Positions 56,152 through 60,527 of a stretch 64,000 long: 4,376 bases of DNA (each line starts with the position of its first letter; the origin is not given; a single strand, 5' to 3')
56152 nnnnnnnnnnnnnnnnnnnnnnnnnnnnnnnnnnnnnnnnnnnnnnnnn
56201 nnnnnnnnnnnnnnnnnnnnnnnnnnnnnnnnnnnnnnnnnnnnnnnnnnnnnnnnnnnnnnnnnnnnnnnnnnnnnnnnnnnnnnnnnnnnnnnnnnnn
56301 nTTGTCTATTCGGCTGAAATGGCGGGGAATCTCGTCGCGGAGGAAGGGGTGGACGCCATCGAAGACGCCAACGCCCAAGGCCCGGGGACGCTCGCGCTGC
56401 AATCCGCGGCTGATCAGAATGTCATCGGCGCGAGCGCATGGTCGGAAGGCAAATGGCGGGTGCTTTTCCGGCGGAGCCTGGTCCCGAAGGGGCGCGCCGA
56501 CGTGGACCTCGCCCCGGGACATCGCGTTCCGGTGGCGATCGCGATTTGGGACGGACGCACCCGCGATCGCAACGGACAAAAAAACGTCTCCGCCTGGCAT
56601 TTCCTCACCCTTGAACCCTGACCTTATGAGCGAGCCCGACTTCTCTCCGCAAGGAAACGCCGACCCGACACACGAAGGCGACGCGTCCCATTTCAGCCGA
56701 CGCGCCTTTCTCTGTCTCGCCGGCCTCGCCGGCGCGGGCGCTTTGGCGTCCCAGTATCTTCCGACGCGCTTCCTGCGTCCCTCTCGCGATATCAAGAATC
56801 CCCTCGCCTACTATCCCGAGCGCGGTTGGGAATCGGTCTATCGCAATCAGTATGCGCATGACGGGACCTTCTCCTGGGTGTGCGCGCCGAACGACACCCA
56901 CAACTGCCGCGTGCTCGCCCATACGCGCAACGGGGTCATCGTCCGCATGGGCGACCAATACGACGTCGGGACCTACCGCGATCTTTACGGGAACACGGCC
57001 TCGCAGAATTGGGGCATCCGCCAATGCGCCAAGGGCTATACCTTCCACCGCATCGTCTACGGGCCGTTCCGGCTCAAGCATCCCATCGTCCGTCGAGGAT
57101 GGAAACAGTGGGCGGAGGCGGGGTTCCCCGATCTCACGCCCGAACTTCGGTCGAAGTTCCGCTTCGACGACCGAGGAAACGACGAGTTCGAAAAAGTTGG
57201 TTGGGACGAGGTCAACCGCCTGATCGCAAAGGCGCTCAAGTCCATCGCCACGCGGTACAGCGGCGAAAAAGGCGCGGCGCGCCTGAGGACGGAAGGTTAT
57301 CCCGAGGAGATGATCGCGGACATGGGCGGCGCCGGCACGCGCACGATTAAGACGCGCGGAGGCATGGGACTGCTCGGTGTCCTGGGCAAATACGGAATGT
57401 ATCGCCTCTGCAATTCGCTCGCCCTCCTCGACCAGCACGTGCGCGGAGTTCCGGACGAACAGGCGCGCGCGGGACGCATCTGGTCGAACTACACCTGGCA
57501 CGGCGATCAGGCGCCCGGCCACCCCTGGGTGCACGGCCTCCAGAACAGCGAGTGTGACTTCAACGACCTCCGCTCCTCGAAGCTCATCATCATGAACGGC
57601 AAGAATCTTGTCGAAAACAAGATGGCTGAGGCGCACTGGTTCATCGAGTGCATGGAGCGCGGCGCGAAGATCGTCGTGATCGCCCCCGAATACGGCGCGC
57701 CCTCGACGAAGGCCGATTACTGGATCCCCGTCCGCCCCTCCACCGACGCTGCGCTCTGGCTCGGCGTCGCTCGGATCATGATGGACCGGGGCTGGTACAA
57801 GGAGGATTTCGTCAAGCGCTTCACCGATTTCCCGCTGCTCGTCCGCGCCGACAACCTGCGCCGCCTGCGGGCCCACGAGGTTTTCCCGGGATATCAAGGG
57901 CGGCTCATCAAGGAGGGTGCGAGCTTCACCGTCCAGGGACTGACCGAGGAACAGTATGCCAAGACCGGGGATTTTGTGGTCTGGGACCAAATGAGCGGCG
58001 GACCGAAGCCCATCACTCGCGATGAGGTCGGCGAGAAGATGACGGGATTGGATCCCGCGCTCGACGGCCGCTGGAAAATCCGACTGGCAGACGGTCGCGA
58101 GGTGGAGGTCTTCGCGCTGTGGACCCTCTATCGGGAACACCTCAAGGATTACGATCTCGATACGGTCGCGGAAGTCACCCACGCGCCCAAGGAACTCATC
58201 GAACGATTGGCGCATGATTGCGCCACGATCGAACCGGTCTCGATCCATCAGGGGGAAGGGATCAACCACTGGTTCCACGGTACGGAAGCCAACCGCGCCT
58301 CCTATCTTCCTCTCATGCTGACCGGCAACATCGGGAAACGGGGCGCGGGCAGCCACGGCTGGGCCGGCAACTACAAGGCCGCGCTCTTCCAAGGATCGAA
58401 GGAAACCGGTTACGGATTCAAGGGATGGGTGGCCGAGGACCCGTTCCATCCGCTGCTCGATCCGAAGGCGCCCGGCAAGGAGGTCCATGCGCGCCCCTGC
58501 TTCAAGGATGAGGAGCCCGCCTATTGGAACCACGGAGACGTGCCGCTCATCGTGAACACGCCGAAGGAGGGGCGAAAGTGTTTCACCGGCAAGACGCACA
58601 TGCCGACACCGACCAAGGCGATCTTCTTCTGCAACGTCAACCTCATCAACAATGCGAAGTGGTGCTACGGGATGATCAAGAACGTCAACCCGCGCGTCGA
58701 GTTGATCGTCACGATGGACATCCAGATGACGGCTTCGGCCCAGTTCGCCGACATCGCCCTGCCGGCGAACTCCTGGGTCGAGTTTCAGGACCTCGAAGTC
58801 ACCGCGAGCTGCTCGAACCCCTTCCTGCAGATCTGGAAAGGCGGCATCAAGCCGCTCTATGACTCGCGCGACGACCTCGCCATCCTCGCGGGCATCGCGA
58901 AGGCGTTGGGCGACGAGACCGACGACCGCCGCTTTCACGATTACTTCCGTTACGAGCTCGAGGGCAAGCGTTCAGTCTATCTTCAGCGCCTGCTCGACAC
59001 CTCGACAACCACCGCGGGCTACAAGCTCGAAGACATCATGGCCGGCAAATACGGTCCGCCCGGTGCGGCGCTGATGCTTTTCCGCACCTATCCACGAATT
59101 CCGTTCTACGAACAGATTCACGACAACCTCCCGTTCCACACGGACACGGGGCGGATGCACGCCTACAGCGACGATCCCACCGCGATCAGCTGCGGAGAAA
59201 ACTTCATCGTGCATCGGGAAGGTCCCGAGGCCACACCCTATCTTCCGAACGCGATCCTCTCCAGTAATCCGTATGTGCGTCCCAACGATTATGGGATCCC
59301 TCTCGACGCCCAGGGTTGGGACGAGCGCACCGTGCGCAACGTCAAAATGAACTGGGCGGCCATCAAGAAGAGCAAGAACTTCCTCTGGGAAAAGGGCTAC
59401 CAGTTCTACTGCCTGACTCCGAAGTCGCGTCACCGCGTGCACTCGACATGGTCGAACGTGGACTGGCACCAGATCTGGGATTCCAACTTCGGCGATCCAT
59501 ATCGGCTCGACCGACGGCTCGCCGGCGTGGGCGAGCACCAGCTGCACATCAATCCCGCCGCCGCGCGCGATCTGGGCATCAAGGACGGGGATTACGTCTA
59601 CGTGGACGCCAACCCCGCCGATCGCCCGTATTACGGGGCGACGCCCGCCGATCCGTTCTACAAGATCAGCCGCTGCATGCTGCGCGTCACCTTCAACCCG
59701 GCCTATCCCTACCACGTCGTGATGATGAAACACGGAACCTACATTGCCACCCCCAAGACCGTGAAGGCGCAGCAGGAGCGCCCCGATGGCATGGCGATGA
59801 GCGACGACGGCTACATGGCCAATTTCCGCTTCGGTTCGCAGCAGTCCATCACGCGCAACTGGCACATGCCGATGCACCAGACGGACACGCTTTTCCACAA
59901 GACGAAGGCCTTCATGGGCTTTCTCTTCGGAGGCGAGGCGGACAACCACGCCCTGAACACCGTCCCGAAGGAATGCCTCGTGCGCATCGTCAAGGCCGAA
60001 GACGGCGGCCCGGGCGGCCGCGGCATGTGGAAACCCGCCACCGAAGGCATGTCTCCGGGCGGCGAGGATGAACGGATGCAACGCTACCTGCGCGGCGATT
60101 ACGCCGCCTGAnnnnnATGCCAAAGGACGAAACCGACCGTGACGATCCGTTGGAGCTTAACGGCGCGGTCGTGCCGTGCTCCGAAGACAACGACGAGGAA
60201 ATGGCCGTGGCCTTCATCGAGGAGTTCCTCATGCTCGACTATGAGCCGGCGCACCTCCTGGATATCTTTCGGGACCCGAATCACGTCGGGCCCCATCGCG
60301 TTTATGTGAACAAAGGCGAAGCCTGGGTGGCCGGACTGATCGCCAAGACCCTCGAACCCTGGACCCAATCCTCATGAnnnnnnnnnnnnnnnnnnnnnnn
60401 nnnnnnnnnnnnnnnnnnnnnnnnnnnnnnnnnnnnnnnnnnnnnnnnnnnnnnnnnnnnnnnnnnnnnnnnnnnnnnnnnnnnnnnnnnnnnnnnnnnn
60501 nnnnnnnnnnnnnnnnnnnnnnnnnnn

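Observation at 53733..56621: Gamma-subunit-like EB_dh heme-b domain fused to two cytochrome c domains and a ~13-helix His-bearing membrane module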

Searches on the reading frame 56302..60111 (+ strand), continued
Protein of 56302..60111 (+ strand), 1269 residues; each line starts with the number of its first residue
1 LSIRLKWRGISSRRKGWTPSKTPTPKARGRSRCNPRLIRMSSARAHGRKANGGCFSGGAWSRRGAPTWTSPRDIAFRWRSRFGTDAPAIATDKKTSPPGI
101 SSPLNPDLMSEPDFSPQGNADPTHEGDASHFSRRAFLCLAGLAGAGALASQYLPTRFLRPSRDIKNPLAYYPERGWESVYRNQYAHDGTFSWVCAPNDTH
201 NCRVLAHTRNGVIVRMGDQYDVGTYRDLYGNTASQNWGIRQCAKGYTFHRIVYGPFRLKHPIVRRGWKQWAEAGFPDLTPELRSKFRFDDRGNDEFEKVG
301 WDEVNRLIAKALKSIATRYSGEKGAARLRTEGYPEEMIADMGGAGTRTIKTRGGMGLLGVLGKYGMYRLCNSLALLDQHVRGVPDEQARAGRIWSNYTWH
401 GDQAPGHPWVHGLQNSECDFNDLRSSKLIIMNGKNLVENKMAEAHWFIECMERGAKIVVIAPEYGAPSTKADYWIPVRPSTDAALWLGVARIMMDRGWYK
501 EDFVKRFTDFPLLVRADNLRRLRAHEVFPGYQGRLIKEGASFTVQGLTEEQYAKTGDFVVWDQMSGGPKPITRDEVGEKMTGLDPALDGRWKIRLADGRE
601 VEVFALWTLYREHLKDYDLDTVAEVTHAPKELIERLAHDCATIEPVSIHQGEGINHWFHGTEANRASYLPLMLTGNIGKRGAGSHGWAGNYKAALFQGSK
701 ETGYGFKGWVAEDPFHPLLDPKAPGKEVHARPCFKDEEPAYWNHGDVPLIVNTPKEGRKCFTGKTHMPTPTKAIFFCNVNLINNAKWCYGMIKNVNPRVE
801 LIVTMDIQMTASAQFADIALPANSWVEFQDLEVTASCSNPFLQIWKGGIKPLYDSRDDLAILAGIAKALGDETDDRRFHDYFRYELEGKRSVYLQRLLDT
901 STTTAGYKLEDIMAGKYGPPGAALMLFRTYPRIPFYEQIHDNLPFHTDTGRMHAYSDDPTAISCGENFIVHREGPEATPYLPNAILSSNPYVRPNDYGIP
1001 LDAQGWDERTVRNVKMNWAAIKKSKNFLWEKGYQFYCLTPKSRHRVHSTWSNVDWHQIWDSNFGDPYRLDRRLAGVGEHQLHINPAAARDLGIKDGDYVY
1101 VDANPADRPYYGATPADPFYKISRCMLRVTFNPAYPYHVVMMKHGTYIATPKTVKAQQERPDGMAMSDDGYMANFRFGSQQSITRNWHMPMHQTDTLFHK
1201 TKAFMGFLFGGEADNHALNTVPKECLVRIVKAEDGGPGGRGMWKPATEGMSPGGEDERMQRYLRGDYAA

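Call 72: find_related_loci(query=window:56626-60111:+, collection=genome_contigs, flank=6000)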
Query window:56626-60111:+ (1161 aa) in genome_contigs; peptide patterns used: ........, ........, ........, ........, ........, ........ (x = any residue, [..] = any of these).
579 stretches matched a pattern; 529 encode a relative of the query (tblastn E <= 1e-3); the best 80 are kept; 80 distinct loci.
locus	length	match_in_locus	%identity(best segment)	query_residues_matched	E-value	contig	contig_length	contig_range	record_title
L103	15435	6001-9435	77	19-1161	0e+0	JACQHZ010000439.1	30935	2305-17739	MAG: Verrucomicrobia bacterium isolate NC_groundwater_1112_Ag_S2p5_58_80 S_2p5_S6_coassembly_k141_4539311, whole genome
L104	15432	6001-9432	77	19-1160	0e+0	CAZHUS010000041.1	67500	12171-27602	MAG TPA_asm: uncultured Verrucomicrobiota bacterium isolate binchicken_co16_315 genome assembly, contig: NODE_709_length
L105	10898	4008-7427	76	22-1159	0e+0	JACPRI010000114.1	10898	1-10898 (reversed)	MAG: Verrucomicrobia bacterium isolate NC_groundwater_675_Ag_B-0.1um_59_41 B_1_S1_Biohub_coassembly_k141_1284195, whole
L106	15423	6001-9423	77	23-1161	0e+0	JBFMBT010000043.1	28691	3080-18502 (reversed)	MAG: Verrucomicrobiota bacterium isolate MAG171 MAG171_43, whole genome shotgun sequence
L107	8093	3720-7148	76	21-1159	0e+0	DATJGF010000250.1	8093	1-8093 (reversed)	MAG TPA_asm: Candidatus Limnocylindrales bacterium isolate SMAG_U15479 k141_885388, whole genome shotgun sequence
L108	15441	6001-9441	75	19-1160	0e+0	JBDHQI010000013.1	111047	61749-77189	MAG: Verrucomicrobiota bacterium isolate AS-MESO-3CA.116 NODE_639_length_111047_cov_72.779229, whole genome shotgun sequ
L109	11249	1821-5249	76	23-1160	0e+0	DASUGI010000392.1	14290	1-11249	MAG TPA_asm: Verrucomicrobiia bacterium isolate SMAG_U1401 k141_2073156, whole genome shotgun sequence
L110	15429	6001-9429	76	22-1160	0e+0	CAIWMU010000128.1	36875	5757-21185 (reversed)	MAG: uncultured Verrucomicrobia subdivision 3 bacterium isolate Loclat_bin-04207 genome assembly, contig: bin-04207:128/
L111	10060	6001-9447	76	11-1155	0e+0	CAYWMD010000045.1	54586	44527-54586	MAG TPA_asm: uncultured Bifidobacteriaceae bacterium isolate SRP292972_co2_226 genome assembly, contig: NODE_511_length_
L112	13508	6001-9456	75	11-1160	0e+0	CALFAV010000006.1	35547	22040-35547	MAG: uncultured Verrucomicrobiae bacterium isolate R1_Bin_Bin_173_1 genome assembly, contig: c_000000796783, whole genom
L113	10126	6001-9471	75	6-1160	0e+0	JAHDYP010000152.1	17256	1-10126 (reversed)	MAG: Verrucomicrobia bacterium isolate VER2 NODE_4110_length_17256_cov_6.367827, whole genome shotgun sequence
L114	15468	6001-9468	74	10-1160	0e+0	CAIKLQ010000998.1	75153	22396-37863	MAG: uncultured Verrucomicrobia bacterium isolate KTt_bin-1485 genome assembly, contig: bin-1485:0998/1053, whole genome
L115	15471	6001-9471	75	5-1159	0e+0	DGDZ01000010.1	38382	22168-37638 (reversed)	MAG TPA_asm: Verrucomicrobia subdivision 3 bacterium UBA3939 UBA3939_contig_3880, whole genome shotgun sequence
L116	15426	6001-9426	76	23-1160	0e+0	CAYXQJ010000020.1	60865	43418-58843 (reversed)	MAG TPA_asm: uncultured Hyphomicrobiales bacterium isolate SRP329715_co2_289 genome assembly, contig: NODE_1014_length_6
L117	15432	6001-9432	75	22-1161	0e+0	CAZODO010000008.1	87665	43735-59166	MAG TPA_asm: uncultured Verrucomicrobiota bacterium isolate binchicken_co66_256 genome assembly, contig: NODE_502_length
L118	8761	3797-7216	75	23-1161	0e+0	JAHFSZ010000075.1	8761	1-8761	MAG: Verrucomicrobia bacterium isolate nzgw609 NODE_3783_length_8762_cov_6.130772, whole genome shotgun sequence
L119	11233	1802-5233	75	23-1161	0e+0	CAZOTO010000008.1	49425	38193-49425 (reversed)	MAG TPA_asm: uncultured Myxococcales bacterium isolate binchicken_co235_307 genome assembly, contig: NODE_1677_length_49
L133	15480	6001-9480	74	2-1161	0e+0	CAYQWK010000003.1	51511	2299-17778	MAG TPA_asm: uncultured Bifidobacteriaceae bacterium isolate SRP257259_co1_135 genome assembly, contig: NODE_603_length_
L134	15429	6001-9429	75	23-1161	0e+0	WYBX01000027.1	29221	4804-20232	MAG: Verrucomicrobiia bacterium isolate VER2 k127_132958, whole genome shotgun sequence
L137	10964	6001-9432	74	23-1161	0e+0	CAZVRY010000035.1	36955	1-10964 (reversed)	MAG TPA_asm: uncultured Verrucomicrobiota bacterium isolate SRP323723_co1_127 genome assembly, contig: NODE_912_length_3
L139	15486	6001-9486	74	4-1161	0e+0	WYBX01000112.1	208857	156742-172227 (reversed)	MAG: Verrucomicrobiia bacterium isolate VER2 k127_594922, whole genome shotgun sequence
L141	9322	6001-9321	76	11-1112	0e+0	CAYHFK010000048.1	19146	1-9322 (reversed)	MAG TPA_asm: uncultured Bifidobacterium sp. isolate ERP119702_co2_223 genome assembly, contig: NODE_1540_length_19146_co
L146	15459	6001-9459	71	9-1155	0e+0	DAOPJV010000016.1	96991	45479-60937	MAG TPA_asm: Phycisphaerae bacterium isolate AMR_MDS_3268 NODE_180_length_96991_cov_9.756788, whole genome shotgun seque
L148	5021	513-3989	70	9-1161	0e+0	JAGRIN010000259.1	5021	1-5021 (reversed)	MAG: Pseudomonadales bacterium isolate HKST-UBA223 NODE_260_length_5021_cov_2.800971, whole genome shotgun sequence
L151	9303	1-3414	71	26-1158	0e+0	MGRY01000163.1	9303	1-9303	MAG: Deltaproteobacteria bacterium RIFCSPLOWO2_02_56_12 rifcsplowo2_02_sub10_scaffold_3829, whole genome shotgun sequenc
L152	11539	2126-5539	71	24-1158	0e+0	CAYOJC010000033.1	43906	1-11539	MAG TPA_asm: uncultured Syntrophobacteraceae bacterium isolate SRP136066_co1_407 genome assembly, contig: NODE_592_lengt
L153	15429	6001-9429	72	24-1160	0e+0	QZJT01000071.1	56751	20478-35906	MAG: Phycisphaerales bacterium isolate SURF_32 Ga0104751_1000707, whole genome shotgun sequence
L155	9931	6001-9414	71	24-1158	0e+0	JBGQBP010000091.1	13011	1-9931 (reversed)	MAG: Candidatus Binatia bacterium isolate OBJ2_061818_110_61 k141_1179153_length_13011_cov_31.7534, whole genome shotgun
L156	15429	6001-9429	70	22-1161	0e+0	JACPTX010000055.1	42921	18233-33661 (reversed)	MAG: Candidatus Omnitrophota bacterium isolate NC_groundwater_743_Ag_S-0.65um_67_24 S37_SO-6_scaffold_633341, whole geno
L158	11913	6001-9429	71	19-1158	0e+0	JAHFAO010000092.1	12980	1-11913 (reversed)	MAG: Deltaproteobacteria bacterium isolate nzgw177 NODE_2667_length_12981_cov_5.325194, whole genome shotgun sequence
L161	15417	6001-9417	71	23-1158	0e+0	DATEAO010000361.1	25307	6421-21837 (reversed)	MAG TPA_asm: Candidatus Methylomirabilota bacterium isolate SMAG_U8220 k141_2144313, whole genome shotgun sequence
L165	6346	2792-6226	70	23-1161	0e+0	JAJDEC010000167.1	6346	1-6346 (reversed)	MAG: Phycisphaerae bacterium isolate OFTM236 OFTM236_166, whole genome shotgun sequence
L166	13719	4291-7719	70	23-1161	0e+0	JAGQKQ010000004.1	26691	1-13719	MAG: Candidatus Omnitrophota bacterium isolate HKST-UBA08 NODE_4_length_26691_cov_4.568235, whole genome shotgun sequenc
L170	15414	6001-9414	71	24-1158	0e+0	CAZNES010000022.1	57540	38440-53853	MAG TPA_asm: uncultured Syntrophobacteraceae bacterium isolate SRP119689_co1_315 genome assembly, contig: NODE_593_lengt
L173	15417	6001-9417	71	23-1158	0e+0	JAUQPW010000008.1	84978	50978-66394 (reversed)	MAG: bacterium isolate JZ-2.bins.100.201901 NODE_478_length_84978_cov_1.407078, whole genome shotgun sequence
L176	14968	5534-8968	70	17-1158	0e+0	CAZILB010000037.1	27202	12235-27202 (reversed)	MAG TPA_asm: uncultured Syntrophobacter sp. isolate SRP217488_co1_161 genome assembly, contig: NODE_906_length_27202_cov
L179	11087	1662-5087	70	24-1161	0e+0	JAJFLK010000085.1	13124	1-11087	MAG: Candidatus Sumerlaeota bacterium isolate OFTM353 OFTM353_84, whole genome shotgun sequence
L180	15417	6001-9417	71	23-1158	0e+0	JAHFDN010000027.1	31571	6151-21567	MAG: Candidatus Rokuibacteriota bacterium isolate nzgw246 NODE_288_length_31572_cov_5.359353, whole genome shotgun seque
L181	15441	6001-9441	71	14-1157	0e+0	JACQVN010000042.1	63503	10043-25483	MAG: Candidatus Methylomirabilota bacterium isolate NC_groundwater_1464_Ag_S-0.65um_65_130 S_p65_S5_coassembly_k141_2702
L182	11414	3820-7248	69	23-1161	0e+0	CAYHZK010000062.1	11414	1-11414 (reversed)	MAG TPA_asm: uncultured Planctomycetales bacterium isolate ERP119705_co15_651 genome assembly, contig: NODE_6655_length_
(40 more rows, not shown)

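Call 75: search_protein_families(library=pfam, proteins=[L103:343-816:+, L103:842-1702:+, L103:2944-4080:+, L116:1349-1747:+, L116:1758-2279:+, L116:3543-3977:+, L116:411-884:+, L141:1738-2280:+, L141:3694-4008:+, L141:242-1741:+], max_evalue=0.001)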
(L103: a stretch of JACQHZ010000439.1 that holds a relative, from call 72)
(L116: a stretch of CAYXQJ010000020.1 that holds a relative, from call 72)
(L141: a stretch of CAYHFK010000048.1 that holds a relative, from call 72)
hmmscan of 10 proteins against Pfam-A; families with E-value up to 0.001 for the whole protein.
L103:343-816:+ (157 aa): 1 family
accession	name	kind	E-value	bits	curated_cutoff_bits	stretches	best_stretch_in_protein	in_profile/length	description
PF07883.17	Cupin_2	-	9.4e-06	25.7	27.2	1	77-138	3-66/70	Cupin domain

L103:842-1702:+ (286 aa): 2 families
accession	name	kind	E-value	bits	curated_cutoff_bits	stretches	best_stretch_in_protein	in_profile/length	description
PF10006.14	DUF2249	-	1.5e-60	201.4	29.5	3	17-85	2-70/70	Uncharacterized conserved protein (DUF2249)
PF01206.22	TusA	-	7.2e-08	32.6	28.6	1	207-243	2-38/70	Sulfurtransferase TusA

L103:2944-4080:+ (378 aa): 1 family
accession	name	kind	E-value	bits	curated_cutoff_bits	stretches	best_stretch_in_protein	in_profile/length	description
PF00730.31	HhH-GPD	-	3.6e-14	53.5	26.2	1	191-333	1-105/108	HhH-GPD superfamily base excision DNA repair protein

L116:1349-1747:+ (132 aa): 3 families
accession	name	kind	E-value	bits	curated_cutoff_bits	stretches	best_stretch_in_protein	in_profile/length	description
PF07883.17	Cupin_2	-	1.9e-10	40.7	27.2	1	47-105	4-62/70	Cupin domain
PF02311.25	AraC_binding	-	3.5e-08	33.7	21.1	1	51-103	13-65/135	AraC-like ligand binding domain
PF05899.18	Cupin_3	-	8.6e-05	22.6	23.5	1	60-100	26-65/74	EutQ-like cupin domain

L116:1758-2279:+ (173 aa): 2 families
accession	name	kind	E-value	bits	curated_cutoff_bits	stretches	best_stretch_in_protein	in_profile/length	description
PF10006.14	DUF2249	-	1.1e-33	115.3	29.5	2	7-75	1-70/70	Uncharacterized conserved protein (DUF2249)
PF01206.22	TusA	-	1e-06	29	28.6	1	107-171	3-69/70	Sulfurtransferase TusA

L116:3543-3977:+ (144 aa): 1 family
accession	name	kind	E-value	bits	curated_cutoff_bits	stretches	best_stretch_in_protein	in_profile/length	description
PF01883.24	FeS_assembly_P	-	2.5e-22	79.4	23.5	1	52-120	2-69/73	Iron-sulfur cluster assembly protein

L116:411-884:+ (157 aa): 0 families

L141:1738-2280:+ (180 aa): 2 families
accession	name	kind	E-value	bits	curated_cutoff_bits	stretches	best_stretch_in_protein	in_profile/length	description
PF10006.14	DUF2249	-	2.9e-29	101.1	29.5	2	114-179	2-70/70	Uncharacterized conserved protein (DUF2249)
PF01206.22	TusA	-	1.4e-07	31.7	28.6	1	114-179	3-70/70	Sulfurtransferase TusA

L141:3694-4008:+ (104 aa): 1 family
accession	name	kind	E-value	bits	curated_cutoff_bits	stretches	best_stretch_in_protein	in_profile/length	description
PF01883.24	FeS_assembly_P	-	1.1e-21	77.3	23.5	1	12-81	4-72/73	Iron-sulfur cluster assembly protein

L141:242-1741:+ (499 aa): 1 family
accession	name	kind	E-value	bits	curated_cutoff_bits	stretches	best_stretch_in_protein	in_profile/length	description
PF13372.12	Alginate_exp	-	1.1e-67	229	25.2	1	55-476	4-383/395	Alginate export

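Call 80: search_protein_families(library=pfam, proteins=[L181:269-3328:+, L146:912-2861:+, L153:3598-5913:+, L133:3858-6005:+], max_evalue=0.001)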
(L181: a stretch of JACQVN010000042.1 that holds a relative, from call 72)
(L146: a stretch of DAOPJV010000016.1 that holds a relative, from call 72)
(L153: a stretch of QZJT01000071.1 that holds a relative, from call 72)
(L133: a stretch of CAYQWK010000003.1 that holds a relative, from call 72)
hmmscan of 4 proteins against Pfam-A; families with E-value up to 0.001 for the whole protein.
L181:269-3328:+ (1019 aa): 3 families
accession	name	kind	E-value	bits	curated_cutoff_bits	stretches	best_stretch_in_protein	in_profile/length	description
PF00034.26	Cytochrom_C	-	4.2e-32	111.8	21.3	3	559-648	2-88/90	Cytochrome c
PF13442.11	Cytochrome_CBB3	-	1.2e-30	106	27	3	557-646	2-68/68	Cytochrome C oxidase, cbb3-type, subunit III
PF09459.16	EB_dh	-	2.2e-14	54.5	33.3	1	795-944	2-207/236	Ethylbenzene dehydrogenase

L146:912-2861:+ (649 aa): 3 families
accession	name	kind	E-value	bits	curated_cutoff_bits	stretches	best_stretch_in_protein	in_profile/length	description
PF08984.16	DUF1858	-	1.4e-22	80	32.2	2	560-618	1-59/59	Domain of unknown function (DUF1858)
PF05940.17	NnrS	-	1e-15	58.4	28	1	118-545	7-368/371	NnrS protein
PF04405.19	ScdA_N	-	0.00049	20.1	32.5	0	39-92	5-55/56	Domain of Unknown function (DUF542)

L153:3598-5913:+ (771 aa): 3 families
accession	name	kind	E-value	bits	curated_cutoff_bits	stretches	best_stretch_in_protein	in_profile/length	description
PF09459.16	EB_dh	-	5.6e-23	82.6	33.3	1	533-760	25-235/236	Ethylbenzene dehydrogenase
PF13442.11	Cytochrome_CBB3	-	1.1e-21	77.3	27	2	255-341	4-68/68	Cytochrome C oxidase, cbb3-type, subunit III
PF00034.26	Cytochrom_C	-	1.2e-21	78.3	21.3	2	396-483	3-89/90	Cytochrome c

L133:3858-6005:+ (715 aa): 3 families
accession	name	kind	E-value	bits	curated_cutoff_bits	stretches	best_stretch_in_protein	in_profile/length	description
PF09459.16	EB_dh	-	7.1e-29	101.9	33.3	1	491-703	4-235/236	Ethylbenzene dehydrogenase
PF00034.26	Cytochrom_C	-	1.5e-23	84.3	21.3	2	364-456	2-89/90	Cytochrome c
PF13442.11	Cytochrome_CBB3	-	2.5e-20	73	27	2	362-453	2-68/68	Cytochrome C oxidase, cbb3-type, subunit III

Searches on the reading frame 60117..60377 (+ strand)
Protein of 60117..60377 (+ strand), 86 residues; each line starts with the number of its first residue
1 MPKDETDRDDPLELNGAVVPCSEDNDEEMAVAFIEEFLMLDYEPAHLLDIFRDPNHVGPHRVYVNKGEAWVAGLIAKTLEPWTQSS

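Call 22: search_protein_families(library=pfam, proteins=[window:60117-60377:+], max_evalue=0.001)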
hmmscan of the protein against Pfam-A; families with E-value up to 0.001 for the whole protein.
window:60117-60377:+ (86 aa): 0 families

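Call 78: search_protein_families(library=ncbifam, proteins=[window:60117-60377:+], max_evalue=0.001)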
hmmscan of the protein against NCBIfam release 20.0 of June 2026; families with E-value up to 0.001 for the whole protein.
window:60117-60377:+ (86 aa): 0 families
